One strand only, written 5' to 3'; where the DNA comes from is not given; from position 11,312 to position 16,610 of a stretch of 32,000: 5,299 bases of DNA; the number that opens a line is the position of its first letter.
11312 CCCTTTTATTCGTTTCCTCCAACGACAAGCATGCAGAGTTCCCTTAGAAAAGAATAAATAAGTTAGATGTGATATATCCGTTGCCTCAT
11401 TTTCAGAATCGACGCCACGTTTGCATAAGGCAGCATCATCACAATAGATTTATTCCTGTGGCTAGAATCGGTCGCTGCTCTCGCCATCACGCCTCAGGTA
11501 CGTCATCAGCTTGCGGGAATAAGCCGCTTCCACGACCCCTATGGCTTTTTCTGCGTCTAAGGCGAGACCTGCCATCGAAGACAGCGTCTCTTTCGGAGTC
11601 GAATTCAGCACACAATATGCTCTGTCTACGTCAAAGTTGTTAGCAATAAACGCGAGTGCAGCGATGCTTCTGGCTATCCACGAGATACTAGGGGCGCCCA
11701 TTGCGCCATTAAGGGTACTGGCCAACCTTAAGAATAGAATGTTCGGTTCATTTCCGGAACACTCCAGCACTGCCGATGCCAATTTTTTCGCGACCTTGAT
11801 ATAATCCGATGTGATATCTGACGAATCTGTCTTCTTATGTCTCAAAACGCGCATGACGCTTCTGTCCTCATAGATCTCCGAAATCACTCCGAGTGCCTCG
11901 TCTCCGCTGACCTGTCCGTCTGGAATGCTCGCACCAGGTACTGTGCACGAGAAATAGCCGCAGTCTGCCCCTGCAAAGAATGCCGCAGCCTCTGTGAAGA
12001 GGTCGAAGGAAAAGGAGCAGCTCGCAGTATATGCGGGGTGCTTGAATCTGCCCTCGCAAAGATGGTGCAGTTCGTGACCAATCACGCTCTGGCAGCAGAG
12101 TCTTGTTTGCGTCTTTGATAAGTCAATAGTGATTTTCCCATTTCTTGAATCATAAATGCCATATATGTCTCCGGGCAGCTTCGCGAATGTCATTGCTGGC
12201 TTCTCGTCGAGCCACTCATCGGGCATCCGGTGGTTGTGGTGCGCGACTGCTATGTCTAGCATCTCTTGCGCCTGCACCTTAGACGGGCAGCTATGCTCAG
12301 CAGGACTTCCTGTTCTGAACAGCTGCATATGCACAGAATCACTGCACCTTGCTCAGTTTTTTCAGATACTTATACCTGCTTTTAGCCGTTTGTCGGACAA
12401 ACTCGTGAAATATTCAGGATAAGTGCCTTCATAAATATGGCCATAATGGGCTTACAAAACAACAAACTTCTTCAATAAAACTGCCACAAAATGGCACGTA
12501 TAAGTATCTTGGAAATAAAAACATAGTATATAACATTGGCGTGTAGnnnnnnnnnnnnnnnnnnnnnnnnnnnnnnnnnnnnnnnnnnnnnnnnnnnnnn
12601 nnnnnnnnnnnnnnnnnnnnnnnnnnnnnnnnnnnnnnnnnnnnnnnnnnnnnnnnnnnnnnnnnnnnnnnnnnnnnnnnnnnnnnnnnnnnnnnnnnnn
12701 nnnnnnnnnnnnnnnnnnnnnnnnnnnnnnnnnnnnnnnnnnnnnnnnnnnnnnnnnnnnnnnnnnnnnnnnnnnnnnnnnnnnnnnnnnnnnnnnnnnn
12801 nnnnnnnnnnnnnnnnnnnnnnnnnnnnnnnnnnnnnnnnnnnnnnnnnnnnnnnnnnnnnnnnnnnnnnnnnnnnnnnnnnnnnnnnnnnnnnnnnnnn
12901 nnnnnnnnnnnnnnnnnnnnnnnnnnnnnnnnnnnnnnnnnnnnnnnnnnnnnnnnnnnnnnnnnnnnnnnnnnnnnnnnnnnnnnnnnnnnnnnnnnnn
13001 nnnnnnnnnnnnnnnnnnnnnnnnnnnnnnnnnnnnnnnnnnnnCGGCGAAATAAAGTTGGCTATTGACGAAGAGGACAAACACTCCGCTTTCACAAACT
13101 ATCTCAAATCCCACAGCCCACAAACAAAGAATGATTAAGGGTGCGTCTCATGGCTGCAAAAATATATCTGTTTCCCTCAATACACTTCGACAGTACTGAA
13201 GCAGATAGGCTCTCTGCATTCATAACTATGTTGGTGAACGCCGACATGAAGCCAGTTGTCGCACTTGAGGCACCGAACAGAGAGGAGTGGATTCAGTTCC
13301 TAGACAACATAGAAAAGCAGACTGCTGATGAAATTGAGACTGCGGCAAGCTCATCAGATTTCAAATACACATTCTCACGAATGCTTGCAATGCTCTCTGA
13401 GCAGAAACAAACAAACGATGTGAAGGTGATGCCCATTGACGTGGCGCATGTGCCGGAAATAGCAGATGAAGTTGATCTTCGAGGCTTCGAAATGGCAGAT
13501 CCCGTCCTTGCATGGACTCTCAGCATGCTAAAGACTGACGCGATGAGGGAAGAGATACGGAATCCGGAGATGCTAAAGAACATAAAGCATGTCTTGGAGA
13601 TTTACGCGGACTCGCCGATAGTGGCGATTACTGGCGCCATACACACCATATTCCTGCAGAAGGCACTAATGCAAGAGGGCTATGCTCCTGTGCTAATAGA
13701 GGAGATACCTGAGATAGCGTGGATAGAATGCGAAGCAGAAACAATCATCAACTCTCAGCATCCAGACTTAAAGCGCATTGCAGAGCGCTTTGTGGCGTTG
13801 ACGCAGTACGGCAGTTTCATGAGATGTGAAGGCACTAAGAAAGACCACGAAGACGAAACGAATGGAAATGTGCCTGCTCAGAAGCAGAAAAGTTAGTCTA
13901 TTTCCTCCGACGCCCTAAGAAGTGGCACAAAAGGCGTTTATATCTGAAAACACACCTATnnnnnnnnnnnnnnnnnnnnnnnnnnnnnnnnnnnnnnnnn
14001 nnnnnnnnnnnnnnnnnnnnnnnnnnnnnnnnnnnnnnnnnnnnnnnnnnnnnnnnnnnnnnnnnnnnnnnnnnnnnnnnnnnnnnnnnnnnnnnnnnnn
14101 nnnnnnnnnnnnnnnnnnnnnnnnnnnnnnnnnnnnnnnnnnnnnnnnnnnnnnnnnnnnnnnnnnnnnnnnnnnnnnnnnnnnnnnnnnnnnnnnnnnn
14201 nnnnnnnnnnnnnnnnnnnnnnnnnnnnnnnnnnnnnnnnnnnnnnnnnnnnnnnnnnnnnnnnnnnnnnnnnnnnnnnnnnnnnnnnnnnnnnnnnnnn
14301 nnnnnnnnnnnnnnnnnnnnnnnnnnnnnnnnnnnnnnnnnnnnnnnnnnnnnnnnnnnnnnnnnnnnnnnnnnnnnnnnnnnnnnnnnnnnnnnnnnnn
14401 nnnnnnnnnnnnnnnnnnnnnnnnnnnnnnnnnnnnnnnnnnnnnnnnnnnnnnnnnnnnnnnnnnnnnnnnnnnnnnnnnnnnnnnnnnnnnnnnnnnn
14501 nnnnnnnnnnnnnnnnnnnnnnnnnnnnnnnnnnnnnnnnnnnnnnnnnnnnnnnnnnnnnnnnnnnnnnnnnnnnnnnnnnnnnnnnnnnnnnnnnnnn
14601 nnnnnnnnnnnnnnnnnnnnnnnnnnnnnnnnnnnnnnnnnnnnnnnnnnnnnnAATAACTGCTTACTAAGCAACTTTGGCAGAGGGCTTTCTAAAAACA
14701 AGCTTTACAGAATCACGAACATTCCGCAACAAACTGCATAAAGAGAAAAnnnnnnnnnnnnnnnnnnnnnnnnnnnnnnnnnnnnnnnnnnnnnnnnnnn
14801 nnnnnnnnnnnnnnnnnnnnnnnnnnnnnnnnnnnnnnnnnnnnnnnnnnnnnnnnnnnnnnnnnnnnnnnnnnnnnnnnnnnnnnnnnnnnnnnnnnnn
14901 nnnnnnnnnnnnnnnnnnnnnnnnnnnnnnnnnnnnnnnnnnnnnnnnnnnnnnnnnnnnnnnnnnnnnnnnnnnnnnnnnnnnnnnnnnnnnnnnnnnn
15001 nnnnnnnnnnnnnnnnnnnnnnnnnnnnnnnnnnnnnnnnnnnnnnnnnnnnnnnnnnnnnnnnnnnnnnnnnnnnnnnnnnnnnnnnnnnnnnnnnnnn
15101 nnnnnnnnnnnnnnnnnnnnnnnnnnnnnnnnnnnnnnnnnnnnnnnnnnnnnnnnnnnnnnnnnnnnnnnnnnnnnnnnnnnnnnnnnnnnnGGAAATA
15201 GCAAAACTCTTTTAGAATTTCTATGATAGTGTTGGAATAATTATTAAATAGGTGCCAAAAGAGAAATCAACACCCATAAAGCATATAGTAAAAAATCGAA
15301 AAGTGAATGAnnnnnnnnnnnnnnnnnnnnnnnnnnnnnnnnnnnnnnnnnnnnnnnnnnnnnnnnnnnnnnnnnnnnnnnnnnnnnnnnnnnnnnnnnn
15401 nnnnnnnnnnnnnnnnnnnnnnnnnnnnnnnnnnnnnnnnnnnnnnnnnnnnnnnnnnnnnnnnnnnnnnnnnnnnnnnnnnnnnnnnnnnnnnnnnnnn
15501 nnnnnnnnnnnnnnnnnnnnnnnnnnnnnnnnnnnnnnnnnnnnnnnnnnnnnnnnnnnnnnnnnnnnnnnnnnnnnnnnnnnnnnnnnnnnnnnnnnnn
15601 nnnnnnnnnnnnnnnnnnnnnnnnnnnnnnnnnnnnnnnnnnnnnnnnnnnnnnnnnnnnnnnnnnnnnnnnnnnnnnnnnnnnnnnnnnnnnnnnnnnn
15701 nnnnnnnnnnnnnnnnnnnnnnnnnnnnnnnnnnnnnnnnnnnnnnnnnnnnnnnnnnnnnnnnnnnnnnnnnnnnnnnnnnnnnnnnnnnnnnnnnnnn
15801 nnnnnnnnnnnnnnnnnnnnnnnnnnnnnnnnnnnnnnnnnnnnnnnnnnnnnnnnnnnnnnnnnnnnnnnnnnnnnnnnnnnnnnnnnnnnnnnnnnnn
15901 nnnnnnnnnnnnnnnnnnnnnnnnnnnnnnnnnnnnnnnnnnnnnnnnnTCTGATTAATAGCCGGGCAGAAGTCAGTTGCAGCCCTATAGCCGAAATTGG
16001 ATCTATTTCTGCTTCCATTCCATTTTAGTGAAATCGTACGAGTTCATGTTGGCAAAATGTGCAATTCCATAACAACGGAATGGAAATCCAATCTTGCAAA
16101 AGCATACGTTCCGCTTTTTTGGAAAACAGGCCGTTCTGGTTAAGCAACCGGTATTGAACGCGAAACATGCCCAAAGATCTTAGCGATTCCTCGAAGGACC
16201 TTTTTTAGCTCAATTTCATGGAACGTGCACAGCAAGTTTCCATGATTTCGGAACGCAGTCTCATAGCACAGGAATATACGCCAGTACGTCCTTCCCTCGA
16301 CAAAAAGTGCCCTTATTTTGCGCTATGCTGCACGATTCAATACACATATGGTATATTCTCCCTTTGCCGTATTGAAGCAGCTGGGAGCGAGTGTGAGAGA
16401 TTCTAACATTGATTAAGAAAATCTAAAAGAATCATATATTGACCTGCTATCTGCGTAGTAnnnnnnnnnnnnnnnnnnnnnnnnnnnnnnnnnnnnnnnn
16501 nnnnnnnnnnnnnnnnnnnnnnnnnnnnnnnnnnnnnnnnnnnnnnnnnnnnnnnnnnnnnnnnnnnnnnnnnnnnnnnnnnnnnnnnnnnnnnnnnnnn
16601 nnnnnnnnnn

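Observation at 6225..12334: Three ImmA/IrrE-like HExxH paralogs surround a winged-helix-fused metallophosphoesterase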

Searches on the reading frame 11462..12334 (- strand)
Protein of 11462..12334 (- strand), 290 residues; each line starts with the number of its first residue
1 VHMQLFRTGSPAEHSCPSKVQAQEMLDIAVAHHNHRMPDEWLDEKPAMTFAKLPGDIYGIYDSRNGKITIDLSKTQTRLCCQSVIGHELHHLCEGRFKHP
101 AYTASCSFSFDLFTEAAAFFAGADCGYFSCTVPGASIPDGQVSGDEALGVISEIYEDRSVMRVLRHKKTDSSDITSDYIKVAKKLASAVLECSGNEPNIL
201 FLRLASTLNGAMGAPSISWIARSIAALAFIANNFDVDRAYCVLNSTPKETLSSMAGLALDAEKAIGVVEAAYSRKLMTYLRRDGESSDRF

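Call 3: search_protein_families(library=pfam, proteins=[window:11462-12334:-], max_evalue=1)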
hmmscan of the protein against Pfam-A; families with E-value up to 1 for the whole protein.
window:11462-12334:- (290 aa): 1 family
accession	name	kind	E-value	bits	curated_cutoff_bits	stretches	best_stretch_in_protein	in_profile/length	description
PF18781.7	Phage_spike_2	-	0.2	12.5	25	0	226-270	12-53/76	Phage spike trimer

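Call 16: search_protein_families(library=ncbifam, proteins=[window:11462-12334:-], max_evalue=0.1)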
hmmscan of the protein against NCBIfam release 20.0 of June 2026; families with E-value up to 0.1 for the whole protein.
window:11462-12334:- (290 aa): 0 families

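Call 17: search_protein_families(library=padloc, proteins=[window:11462-12334:-], max_evalue=0.1)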
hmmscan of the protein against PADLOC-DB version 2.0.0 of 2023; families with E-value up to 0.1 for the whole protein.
window:11462-12334:- (290 aa): 0 families

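Call 18: search_protein_families(library=phrogs, proteins=[window:11462-12334:-], max_evalue=0.1)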
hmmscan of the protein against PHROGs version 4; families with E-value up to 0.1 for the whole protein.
window:11462-12334:- (290 aa): 1 family
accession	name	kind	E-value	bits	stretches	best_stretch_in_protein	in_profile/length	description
phrog_21821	-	unknown function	0.054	14.6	0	161-193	28-59/85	-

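Call 58: search_solved_structures(query=A6, max_evalue=10, show_alignments=3)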
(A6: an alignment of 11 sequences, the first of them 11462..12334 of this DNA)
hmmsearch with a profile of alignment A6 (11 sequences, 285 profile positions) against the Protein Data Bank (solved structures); distinct sequences matched with E-value up to 10: 2.
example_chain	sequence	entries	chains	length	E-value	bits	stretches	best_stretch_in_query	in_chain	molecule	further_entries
4jix_A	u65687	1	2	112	0.8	12.4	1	55-120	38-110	Projannalysin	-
8t3t_K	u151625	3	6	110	1.1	11.9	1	82-140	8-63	E3 ubiquitin-protein ligase BRE1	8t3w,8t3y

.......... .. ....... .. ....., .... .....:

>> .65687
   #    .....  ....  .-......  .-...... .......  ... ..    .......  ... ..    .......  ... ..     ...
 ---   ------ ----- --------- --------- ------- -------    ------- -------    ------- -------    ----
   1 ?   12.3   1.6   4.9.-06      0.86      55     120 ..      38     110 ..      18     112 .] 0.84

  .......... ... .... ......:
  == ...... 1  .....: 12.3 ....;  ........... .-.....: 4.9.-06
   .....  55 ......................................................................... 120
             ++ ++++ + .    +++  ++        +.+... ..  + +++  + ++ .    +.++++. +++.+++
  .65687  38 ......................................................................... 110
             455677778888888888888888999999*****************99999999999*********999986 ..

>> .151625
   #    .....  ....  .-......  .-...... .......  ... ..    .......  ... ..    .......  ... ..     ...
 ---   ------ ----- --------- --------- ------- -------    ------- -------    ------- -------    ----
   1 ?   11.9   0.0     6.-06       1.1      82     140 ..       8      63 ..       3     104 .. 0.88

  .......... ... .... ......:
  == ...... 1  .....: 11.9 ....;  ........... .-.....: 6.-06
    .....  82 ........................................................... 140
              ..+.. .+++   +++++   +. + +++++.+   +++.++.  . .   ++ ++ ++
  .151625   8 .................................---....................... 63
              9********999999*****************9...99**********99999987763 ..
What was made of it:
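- Closest known: Minigluzincins. Same: Projannalysin is the best PDB sequence hit to the family profile (E 0.8; call 58).
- Projannalysin is the best PDB sequence hit, at E 0.8 (call 58).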

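Call 62: search_dna_similar(query=window:11462-12334:-, collection=phages, mode=protein, max_evalue=0.01)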
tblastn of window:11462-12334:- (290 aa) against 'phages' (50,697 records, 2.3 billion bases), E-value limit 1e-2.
No match.

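Call 69: search_protein_families(library=pfam, alignment_id=A6, max_evalue=10)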
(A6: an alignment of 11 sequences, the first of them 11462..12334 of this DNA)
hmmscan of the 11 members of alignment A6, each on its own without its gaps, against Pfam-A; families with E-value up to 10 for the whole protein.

A. member 1, window:11462-12334:- (290 aa): 1 family
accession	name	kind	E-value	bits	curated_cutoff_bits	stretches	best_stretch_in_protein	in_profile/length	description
PF18781.7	Phage_spike_2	-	0.2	12.5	25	1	226-270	12-53/76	Phage spike trimer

B. families by the number of members that match (of 11 scanned): 5 families
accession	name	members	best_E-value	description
PF18958.6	DUF5700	3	8.9e-05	Putative zinc dependent peptidase (DUF5700)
PF09567.15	RE_MamI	1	0.043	MamI restriction endonuclease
PF14942.11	Muted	1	0.095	Organelle biogenesis, Muted-like protein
PF18781.7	Phage_spike_2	1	0.2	Phage spike trimer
PF18519.6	Sgf11_N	1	0.37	SAGA-associated factor 11 N-terminal domain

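Call 71: predict_structure(alignment_id=A7)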
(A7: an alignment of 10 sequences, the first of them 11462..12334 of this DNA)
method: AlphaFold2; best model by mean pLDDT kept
length: 290 residues; sequences in the alignment: 10
mean_pLDDT: 72.4   pTM: 0.78
mean pLDDT of the five models: 72.4, 72.3, 68.5, 68.1, 66.9
residues with pLDDT >= 90: 66; 70-90: 99; 50-70: 82; < 50: 43
segments of 3 or more residues with pLDDT < 50: 1-13, 159-172, 211-214, 284-290
pLDDT, mean of each block of 10 residues (from residue 1): 32 62 91 90 92 87 90 76 91 85 58 89 86 65 86 69 44 54 64 53 54 61 89 91 87 72 71 66 47
secondary structure, 60 per line:
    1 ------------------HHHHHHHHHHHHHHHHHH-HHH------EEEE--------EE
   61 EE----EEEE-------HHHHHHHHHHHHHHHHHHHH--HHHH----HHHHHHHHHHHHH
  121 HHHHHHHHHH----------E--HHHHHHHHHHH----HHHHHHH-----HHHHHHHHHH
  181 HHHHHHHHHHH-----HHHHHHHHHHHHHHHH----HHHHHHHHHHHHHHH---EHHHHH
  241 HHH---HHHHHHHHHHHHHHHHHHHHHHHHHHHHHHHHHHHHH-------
elements in order: H19-36 E47-50 E59-62 E67-70 H78-97 H100-103 H108-130 H144-154 H159-165 H171-191 H197-212 H217-231 H236-243 H247-283
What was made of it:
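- On Zincin / gluzincin metallopeptidase fold (Peptidase_MA-type): Helix 78-97 contains HELHH 87-91 and helix 108-130 contains E115. pLDDT is about 85-92 in this region (call 71).
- HExxH lies in helix 78-97 and the Glu in helix 108-130 (call 71).
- Tried and rejected: The 10-sequence alignment worked (call 71).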

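Call 74: fold_search(model_id=the predicted structure, library=pdb)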
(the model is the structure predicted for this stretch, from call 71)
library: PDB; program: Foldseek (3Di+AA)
matches with E <= 10: 247; with E <= 0.001: 0
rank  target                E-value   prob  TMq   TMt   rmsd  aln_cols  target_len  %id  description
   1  8sln_A                6.2e-02  0.98  0.26  0.30  11.3       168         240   16  Crystal structure of Deinococcus geothermalis PprI complexed with ssDNA (released 2024-03-13)
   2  8b9p_B                1.2e-01  0.80  0.34  0.20  12.2       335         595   13  ACE2 in complex with bicyclic peptide inhibitor (released 2023-09-20)
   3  8aqv_A                1.4e-01  0.77  0.34  0.20  13.1       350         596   12  BA.2.12.1 SARS-CoV-2 Spike bound to mouse ACE2 (local) (released 2023-03-01)
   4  3dte                  2.0e-01  0.93  0.27  0.31  11.6       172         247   14  Crystal structure of the IRRE protein, a central regulator of DNA damage repair in deinococcaceae (released 2009-02-10)
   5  8wm3_B                2.6e-01  0.51  0.31  0.16  12.9       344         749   14  Cryo-EM structure of ACE2-SIT1 complex with tiagabine (released 2024-09-25)
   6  3dti                  3.3e-01  0.84  0.26  0.31  11.8       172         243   16  Crystal structure of the IRRE protein, a central regulator of DNA damage repair in deinococcaceae (released 2009-02-10)
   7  7z6s_C                3.6e-01  0.41  0.28  0.25  14.7       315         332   10  MATCAP bound to a human 14 protofilament microtubule (released 2022-05-11)
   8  9bng_E                4.2e-01  0.54  0.35  0.20  12.1       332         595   14  SARS-CoV-2 spike HexaPro protein in complex with T18A trimeric antagonist (released 2025-08-27)
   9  4jix_B                4.4e-01  0.96  0.18  0.43   4.2        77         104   13  Crystal structure of the metallopeptidase zymogen of Methanocaldococcus jannaschii jannalysin (released 2013-06-12)
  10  9kq0_C                5.7e-01  0.10  0.12  0.14  24.1       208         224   12  Structure of TolQRA complex at pH 8.0 from E.coli (released 2026-03-04)
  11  4qik_B                5.9e-01  0.13  0.16  0.16  19.6       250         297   12  Crystal structure of the ROQ domain of human Roquin in complex with the TNF23 RNA duplex (released 2014-07-16)
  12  4z30                  6.5e-01  0.11  0.14  0.13  22.2       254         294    9  Crystal structure of the ROQ domain of human Roquin-2 (released 2015-10-14)
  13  7xyo_A                6.8e-01  0.57  0.34  0.21  12.3       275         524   11  Crystal Structure of a M61 aminopeptidase family member from Myxococcus fulvus (released 2023-06-07)
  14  4jix_A                7.4e-01  0.72  0.18  0.41   6.7        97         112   12  Crystal structure of the metallopeptidase zymogen of Methanocaldococcus jannaschii jannalysin (released 2013-06-12)
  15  1esp                  7.4e-01  0.63  0.38  0.35  11.1       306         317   12  NEUTRAL PROTEASE MUTANT E144S (released 1995-12-07)
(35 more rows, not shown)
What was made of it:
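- Closest known: Peptidase M78 / COG2856. Same: PprI/IrrE is the top PDB fold hit (call 74).
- Closest known: Minigluzincins. Same: Foldseek prob 0.89-0.96 over 77-97 residues with rmsd about 4 A (call 74).
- PDB gives PprI/IrrE, jannalysin/abylysin, ACE2, M61, thermolysin-like, BepA, ArdC and SPRTN (call 74). PprI/IrrE is the top PDB fold hit (prob 0.98, E 0.06; call 74).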

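Call 78: fold_search(model_id=the predicted structure, library=viral)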
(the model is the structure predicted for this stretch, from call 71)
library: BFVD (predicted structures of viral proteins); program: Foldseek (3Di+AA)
matches with E <= 10: 366; with E <= 0.001: 0
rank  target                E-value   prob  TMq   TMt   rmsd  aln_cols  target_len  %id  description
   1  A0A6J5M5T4            3.4e-03  1.00  0.26  0.38   7.9       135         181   11  Uncharacterized protein [uncultured Caudovirales phage]
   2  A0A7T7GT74            6.0e-03  0.94  0.26  0.13  22.3       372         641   10  (no name in the UniProt tables at hand)
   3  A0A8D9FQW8            1.2e-02  1.00  0.28  0.41   5.5       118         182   14  SprT-like domain-containing protein [uncultured marine phage]
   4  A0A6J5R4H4            1.4e-02  0.93  0.29  0.09  26.5       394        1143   12  AAA domain containing protein [uncultured Caudovirales phage]
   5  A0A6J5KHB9            2.4e-02  1.00  0.33  0.48   5.1       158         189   13  Peptidase M48 [uncultured Caudovirales phage]
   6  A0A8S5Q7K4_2          2.6e-02  0.80  0.22  0.06  18.9       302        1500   16  Large polyvalent protein-associated domain-containing protein [Podoviridae sp. ctJaJ36]
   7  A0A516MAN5            2.7e-02  1.00  0.30  0.26   4.7       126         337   19  (no name in the UniProt tables at hand)
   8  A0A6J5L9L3            2.8e-02  1.00  0.30  0.48  16.1       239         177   13  IrrE N-terminal-like domain-containing protein [uncultured Caudovirales phage]
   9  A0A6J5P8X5            3.2e-02  1.00  0.30  0.11  11.2       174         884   12  Uncharacterized protein [uncultured Caudovirales phage]
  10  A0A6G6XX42            3.4e-02  0.92  0.31  0.17  19.0       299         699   11  (no name in the UniProt tables at hand)
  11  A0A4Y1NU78            3.5e-02  1.00  0.22  0.33   4.2        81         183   14  (no name in the UniProt tables at hand)
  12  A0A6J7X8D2            4.2e-02  0.66  0.25  0.15  18.4       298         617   13  Cobalamin biosynthesis protein CobT VWA domain containing protein [uncultured Caudovirales phage]
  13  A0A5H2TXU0            4.6e-02  0.99  0.27  0.38  13.9       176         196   14  (no name in the UniProt tables at hand)
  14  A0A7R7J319            5.0e-02  1.00  0.27  0.42   8.5       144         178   16  (no name in the UniProt tables at hand)
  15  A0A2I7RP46            5.2e-02  1.00  0.22  0.26   6.0       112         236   20  (no name in the UniProt tables at hand)
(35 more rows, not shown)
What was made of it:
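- Closest known: SprT/Wss1/SPRTN-like zincins. Same: The commonest named class among the BFVD fold matches (call 78).
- BFVD gives SprT-like, M48 and IrrE-N-like (call 78).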

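Call 85: search_protein_families(library=ncbifam, alignment_id=A6, max_evalue=10)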
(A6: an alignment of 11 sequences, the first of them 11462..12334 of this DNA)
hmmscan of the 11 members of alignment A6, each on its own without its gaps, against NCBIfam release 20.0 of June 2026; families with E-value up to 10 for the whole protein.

A. member 1, window:11462-12334:- (290 aa): 0 families

B. families by the number of members that match (of 11 scanned): 4 families
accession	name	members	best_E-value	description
NF003339.0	PRK04351.1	1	0.0014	SprT family protein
NF040830.1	sulfhyd_ShyC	1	0.028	NAD(P)-dependent hydrogenase/sulfhydrogenase 2 subunit gamma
NF046100.1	RSP_2648_fam_PIN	1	0.054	RSP_2648 family PIN domain-containing protein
NF050076.1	sort_motif_YLP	1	0.19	YLP-box putative sorting motif-containing protein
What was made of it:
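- Closest known: SprT/Wss1/SPRTN-like zincins. Same: One member hits the NCBIfam SprT model at E 0.0014 (call 85).
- One member hits SprT at 0.0014 (call 85). SprT-like proteins are the commonest named class among the BFVD fold hits, and one member hits the NCBIfam SprT model (calls 78, 85).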

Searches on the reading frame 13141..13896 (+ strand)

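Call 3: search_protein_families(library=pfam, proteins=[window:13141-13896:+], max_evalue=1)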
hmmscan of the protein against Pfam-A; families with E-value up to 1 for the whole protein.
window:13141-13896:+ (251 aa): 1 family
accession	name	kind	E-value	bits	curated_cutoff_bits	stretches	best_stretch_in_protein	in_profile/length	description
PF10357.16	WH_KIN17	-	0.063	13.7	25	1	14-77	47-107/119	KIN17 WH-like domain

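Call 16: search_protein_families(library=ncbifam, proteins=[window:13141-13896:+], max_evalue=0.1)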
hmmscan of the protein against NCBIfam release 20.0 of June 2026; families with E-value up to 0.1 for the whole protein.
window:13141-13896:+ (251 aa): 1 family
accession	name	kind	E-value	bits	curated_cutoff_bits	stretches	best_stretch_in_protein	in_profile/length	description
NF000092.1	D_ala_D_lac_Ao2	exception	0.029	13.5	700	1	205-238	28-61/348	D-alanine--(R)-lactate ligase VanA-Ao2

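Call 17: search_protein_families(library=padloc, proteins=[window:13141-13896:+], max_evalue=0.1)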
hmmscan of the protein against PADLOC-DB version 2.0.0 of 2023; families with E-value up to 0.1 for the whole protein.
window:13141-13896:+ (251 aa): 0 families

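Call 18: search_protein_families(library=phrogs, proteins=[window:13141-13896:+], max_evalue=0.1)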
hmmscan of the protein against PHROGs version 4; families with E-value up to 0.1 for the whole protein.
window:13141-13896:+ (251 aa): 0 families

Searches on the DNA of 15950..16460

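Call 108: search_rna_families(source=window, start=15950, end=16460, threshold=evalue, max_evalue=1)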
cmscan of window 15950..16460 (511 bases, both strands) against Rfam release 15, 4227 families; matches with E-value up to 1: 0.
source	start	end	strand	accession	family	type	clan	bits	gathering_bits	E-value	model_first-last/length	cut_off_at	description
